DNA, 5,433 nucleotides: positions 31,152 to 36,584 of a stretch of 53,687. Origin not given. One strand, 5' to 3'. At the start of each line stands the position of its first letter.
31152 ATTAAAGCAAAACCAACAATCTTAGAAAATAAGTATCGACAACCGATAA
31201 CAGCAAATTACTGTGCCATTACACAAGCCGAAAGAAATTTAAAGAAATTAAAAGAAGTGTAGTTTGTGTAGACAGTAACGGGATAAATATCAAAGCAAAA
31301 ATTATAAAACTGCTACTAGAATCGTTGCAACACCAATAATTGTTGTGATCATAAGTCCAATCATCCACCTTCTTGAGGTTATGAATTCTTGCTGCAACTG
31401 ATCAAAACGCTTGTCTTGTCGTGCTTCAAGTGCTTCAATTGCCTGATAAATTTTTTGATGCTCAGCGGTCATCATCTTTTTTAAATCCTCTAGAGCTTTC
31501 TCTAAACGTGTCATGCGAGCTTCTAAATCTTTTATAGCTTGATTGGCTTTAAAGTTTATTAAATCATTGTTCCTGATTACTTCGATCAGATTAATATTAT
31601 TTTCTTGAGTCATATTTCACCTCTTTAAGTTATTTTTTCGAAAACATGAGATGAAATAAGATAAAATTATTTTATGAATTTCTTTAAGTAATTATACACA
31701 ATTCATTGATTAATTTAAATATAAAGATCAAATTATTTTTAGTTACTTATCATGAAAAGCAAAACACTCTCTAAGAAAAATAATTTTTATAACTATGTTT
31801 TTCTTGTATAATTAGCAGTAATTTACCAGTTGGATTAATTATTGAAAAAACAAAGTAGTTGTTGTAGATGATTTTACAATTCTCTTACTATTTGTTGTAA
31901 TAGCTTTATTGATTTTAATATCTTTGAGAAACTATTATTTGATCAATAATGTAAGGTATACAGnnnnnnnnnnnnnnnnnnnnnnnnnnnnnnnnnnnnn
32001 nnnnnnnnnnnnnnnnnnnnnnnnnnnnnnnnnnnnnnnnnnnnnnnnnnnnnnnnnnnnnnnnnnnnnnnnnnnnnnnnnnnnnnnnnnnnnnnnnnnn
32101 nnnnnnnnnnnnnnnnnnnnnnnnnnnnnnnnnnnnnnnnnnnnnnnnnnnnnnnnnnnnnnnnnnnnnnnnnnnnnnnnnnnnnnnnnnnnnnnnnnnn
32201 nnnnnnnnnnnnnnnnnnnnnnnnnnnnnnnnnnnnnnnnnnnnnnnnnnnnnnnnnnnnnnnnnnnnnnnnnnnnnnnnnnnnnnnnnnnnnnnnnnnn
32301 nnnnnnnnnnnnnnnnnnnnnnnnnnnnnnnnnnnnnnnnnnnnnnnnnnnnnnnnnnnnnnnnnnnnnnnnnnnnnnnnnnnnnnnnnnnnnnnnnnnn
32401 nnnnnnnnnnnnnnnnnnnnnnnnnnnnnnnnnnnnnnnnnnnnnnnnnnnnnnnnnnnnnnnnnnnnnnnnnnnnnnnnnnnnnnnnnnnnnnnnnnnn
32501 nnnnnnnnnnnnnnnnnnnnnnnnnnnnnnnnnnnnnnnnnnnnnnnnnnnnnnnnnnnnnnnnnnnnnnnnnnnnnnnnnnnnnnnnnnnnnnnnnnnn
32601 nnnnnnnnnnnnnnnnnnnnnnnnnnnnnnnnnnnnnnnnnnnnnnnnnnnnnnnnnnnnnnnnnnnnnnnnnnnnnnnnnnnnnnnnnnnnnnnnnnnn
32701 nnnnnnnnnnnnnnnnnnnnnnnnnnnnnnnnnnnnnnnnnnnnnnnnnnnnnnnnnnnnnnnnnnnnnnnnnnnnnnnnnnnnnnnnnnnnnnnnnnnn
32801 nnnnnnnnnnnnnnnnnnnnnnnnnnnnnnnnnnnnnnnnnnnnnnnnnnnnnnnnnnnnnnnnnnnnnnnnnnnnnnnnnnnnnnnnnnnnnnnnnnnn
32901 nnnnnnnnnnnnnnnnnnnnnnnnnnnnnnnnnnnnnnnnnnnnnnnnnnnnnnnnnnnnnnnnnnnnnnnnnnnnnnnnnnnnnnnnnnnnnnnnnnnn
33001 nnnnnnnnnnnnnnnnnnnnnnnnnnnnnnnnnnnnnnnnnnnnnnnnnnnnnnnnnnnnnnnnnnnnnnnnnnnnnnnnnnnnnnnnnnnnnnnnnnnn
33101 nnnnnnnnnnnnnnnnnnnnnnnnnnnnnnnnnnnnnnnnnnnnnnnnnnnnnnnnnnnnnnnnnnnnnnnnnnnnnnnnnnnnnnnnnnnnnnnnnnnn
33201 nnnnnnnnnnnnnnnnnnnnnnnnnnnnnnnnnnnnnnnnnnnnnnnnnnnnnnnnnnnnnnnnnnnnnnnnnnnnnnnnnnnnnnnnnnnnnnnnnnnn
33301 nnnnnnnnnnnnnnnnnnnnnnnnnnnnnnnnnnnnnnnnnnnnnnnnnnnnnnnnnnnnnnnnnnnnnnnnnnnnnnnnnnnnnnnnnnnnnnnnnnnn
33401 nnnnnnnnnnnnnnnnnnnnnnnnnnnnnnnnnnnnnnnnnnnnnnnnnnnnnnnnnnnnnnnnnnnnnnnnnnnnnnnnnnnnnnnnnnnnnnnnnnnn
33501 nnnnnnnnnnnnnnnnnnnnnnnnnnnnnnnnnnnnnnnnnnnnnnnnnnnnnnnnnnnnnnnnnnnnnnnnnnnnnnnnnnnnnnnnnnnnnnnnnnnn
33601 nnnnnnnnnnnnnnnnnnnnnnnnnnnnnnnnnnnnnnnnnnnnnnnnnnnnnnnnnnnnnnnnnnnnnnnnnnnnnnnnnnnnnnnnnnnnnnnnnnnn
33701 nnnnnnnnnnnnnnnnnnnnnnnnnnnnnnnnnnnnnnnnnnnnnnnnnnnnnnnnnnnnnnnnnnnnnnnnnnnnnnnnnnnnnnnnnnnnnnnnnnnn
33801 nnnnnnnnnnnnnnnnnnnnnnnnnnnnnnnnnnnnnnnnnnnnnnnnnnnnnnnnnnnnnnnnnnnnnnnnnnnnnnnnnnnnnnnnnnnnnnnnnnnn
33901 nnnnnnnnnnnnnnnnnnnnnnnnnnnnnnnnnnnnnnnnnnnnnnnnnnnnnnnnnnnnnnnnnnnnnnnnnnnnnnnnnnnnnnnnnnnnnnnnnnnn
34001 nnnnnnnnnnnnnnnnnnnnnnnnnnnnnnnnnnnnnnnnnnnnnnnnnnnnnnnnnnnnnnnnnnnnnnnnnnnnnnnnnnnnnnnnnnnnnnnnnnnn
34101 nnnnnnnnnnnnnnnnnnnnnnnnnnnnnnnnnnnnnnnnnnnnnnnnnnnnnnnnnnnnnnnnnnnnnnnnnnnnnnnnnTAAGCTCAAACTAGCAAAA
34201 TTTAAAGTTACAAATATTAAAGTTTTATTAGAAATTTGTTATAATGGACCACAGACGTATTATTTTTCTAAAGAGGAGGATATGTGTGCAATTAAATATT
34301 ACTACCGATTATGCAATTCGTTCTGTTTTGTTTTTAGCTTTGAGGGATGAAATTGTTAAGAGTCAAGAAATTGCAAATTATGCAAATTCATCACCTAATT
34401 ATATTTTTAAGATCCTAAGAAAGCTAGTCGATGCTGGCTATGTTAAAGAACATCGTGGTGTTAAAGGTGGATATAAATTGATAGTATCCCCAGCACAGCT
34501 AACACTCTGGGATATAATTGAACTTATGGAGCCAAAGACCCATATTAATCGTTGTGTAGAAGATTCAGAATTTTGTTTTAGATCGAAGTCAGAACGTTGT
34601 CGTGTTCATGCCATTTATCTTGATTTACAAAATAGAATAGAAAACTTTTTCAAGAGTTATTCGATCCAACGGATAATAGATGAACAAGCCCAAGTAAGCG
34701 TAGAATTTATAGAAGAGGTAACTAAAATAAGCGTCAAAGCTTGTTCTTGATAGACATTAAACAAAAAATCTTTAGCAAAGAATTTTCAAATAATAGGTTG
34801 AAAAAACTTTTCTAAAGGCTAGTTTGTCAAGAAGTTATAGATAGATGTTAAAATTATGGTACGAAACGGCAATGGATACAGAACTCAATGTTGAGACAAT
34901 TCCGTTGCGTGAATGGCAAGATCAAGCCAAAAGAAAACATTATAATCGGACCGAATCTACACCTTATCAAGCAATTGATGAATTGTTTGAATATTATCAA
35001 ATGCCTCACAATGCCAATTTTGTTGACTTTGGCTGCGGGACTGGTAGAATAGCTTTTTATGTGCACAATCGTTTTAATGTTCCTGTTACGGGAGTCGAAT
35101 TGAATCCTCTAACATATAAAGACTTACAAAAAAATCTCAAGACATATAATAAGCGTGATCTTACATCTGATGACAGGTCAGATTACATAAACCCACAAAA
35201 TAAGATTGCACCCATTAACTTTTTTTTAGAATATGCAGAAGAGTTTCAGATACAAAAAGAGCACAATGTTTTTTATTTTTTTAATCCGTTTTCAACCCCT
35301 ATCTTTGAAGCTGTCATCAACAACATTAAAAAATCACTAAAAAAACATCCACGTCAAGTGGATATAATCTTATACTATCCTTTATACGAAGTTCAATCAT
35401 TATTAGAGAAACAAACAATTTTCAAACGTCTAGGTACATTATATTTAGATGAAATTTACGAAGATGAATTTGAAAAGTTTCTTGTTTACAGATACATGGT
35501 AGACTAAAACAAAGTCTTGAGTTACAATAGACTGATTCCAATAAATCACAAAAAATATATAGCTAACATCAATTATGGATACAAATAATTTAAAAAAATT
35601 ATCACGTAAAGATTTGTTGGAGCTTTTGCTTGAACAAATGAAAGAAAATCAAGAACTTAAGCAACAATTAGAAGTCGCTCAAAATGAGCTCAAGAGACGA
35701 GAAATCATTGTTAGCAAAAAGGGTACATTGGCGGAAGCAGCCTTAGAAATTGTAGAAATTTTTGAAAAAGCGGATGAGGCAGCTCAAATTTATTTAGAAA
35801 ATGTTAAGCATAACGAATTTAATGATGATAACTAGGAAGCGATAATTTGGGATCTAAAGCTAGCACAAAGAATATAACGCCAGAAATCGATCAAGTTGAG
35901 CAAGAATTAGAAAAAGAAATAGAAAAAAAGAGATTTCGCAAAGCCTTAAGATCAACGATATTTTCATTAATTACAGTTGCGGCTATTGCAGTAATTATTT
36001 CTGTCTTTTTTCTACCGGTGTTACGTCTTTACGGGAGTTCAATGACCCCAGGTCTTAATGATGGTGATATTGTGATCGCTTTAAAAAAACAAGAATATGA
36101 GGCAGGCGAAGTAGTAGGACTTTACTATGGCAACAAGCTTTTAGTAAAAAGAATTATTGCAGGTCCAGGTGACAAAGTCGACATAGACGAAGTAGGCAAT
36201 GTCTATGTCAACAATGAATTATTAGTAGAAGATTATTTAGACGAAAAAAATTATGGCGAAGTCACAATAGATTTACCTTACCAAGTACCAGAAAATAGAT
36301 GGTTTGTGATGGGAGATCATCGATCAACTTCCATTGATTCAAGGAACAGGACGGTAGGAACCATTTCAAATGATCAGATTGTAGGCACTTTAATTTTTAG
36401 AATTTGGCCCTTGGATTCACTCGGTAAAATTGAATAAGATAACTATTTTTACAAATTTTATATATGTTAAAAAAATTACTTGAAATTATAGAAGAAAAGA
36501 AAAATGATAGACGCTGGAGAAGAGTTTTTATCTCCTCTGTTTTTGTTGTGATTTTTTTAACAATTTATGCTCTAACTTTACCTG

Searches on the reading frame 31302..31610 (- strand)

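Call 33: search_protein_families(library=pfam, proteins=[window:31302-31610:-], max_evalue=0.01)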
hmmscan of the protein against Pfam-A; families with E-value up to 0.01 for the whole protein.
window:31302-31610:- (102 aa): 2 families
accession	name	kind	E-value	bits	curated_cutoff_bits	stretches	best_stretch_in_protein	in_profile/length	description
PF05478.16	Prominin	-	0.0073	14.9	34.3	1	16-97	352-432/799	Prominin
PF04102.17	SlyX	-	0.0087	17.1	30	0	23-63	2-42/67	SlyX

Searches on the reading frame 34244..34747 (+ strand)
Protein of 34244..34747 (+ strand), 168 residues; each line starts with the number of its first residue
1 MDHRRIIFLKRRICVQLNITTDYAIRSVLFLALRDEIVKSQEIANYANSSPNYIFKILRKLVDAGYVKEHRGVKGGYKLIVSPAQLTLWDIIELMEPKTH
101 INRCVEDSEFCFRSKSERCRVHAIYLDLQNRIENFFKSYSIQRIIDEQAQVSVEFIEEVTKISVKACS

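Call 33: search_protein_families(library=pfam, proteins=[window:34244-34747:+], max_evalue=0.01)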
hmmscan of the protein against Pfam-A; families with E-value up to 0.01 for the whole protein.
window:34244-34747:+ (168 aa): 5 families
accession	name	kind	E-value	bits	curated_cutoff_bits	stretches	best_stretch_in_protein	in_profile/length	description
PF02082.26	Rrf2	-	2.8e-30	105.6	30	1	19-146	3-131/132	Iron-dependent Transcriptional regulator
PF03444.21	HrcA_DNA-bdg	-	0.00066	19.7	21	1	35-78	21-64/79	Winged helix-turn-helix transcription repressor, HrcA DNA-binding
PF13545.12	HTH_Crp_2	-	0.0024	18.2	27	1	39-72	24-56/70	Crp-like helix-turn-helix domain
PF01047.28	MarR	-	0.0032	17.8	24.6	0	38-68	18-48/59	MarR family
PF01978.25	TrmB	-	0.0077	16.5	25.6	0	38-78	23-63/68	Sugar-specific transcriptional regulator TrmB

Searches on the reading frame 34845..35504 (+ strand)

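Call 33: search_protein_families(library=pfam, proteins=[window:34845-35504:+], max_evalue=0.01)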
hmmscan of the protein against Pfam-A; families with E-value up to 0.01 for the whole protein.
window:34845-35504:+ (220 aa): 9 families
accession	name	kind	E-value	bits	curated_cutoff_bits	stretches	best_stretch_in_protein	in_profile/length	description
PF13649.12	Methyltransf_25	-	2.9e-05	25.1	27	1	60-102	2-45/97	Methyltransferase domain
PF02353.26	CMAS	-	0.00041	20.2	27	1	40-125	47-135/273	Mycolic acid cyclopropane synthetase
PF13679.12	Methyltransf_32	-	0.0019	18.6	27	1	42-102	11-77/143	Methyltransferase domain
PF01728.25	FtsJ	-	0.0026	18.1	24.1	1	45-147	13-90/181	FtsJ-like methyltransferase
PF05175.20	MTS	-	0.003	17.6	23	1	49-104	25-81/170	Methyltransferase small domain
PF08242.18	Methyltransf_12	-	0.0033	18.5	30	1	60-107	1-49/98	Methyltransferase domain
PF13489.12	Methyltransf_23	-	0.0045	17.2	27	1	42-92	11-59/164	Methyltransferase domain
PF08241.18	Methyltransf_11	-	0.0053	17.8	21.2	0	60-100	1-40/95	Methyltransferase domain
PF13847.12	Methyltransf_31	-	0.0069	16.5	27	0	56-88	4-38/145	Methyltransferase domain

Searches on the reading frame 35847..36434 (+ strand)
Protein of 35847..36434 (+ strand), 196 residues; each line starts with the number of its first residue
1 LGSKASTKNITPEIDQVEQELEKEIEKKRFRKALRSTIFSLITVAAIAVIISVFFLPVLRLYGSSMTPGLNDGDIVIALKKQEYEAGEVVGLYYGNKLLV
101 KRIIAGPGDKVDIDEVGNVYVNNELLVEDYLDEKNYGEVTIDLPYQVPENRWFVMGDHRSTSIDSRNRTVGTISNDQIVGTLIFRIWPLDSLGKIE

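Call 3: search_protein_families(library=pfam, proteins=[window:35847-36434:+], max_evalue=1)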
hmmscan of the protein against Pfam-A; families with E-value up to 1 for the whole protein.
window:35847-36434:+ (196 aa): 3 families
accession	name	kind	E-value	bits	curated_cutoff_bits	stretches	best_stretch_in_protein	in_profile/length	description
PF10502.14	Peptidase_S26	-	2.3e-29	102.9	22.9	1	36-187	3-168/168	Signal peptidase, peptidase S26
PF00717.28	Peptidase_S24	-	3.5e-07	30.4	23.3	1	58-112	37-90/116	Peptidase S24-like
PF09716.15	ETRAMP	-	0.19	12.2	29.1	1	6-50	29-71/81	Malarial early transcribed membrane protein (ETRAMP)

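Call 4: search_protein_families(library=ncbifam, proteins=[window:35847-36434:+], max_evalue=1)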
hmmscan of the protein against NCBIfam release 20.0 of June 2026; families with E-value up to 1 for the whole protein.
window:35847-36434:+ (196 aa): 11 families
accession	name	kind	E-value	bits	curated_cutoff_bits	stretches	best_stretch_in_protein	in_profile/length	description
TIGR02227.1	sigpep_I_bact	equivalog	2.5e-33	115.2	47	1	38-190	2-162/162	signal peptidase I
TIGR02754.1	sod_Ni_protease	equivalog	3.5e-08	33.8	63.25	2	146-181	54-87/90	nickel-type superoxide dismutase maturation protease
TIGR02771.1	TraF_Ti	equivalog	3.7e-07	29.9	100.25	1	79-181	67-164/171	conjugative transfer signal peptidase TraF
NF008114.0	PRK10861.1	equivalog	9.8e-07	28.4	277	2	145-181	262-296/324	signal peptidase I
NF010459.0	PRK13884.1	subfamily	4.2e-05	23.1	156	1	97-180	86-170/178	conjugal transfer peptidase TraF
TIGR02228.1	sigpep_I_arch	equivalog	0.0019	18.1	51.85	1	38-104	11-83/158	signal peptidase I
TIGR00498.1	lexA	equivalog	0.023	14.3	110.95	1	58-104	117-164/203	transcriptional repressor LexA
NF007621.2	PRK10276.1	subfamily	0.044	13.8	110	1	59-105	32-79/115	translesion error-prone DNA polymerase V autoproteolytic subunit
NF033871.1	deAMP_SidD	subfamily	0.13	12.1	50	1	7-85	85-163/180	deAMPylase SidD family protein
NF005858.0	PRK07787.1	subfamily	0.17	10.3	575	1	102-178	306-378/471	acyl-CoA synthetase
NF004511.1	PRK05852.1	equivalog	0.22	10.1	650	1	30-137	275-375/505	FadD7 family fatty acid--CoA ligase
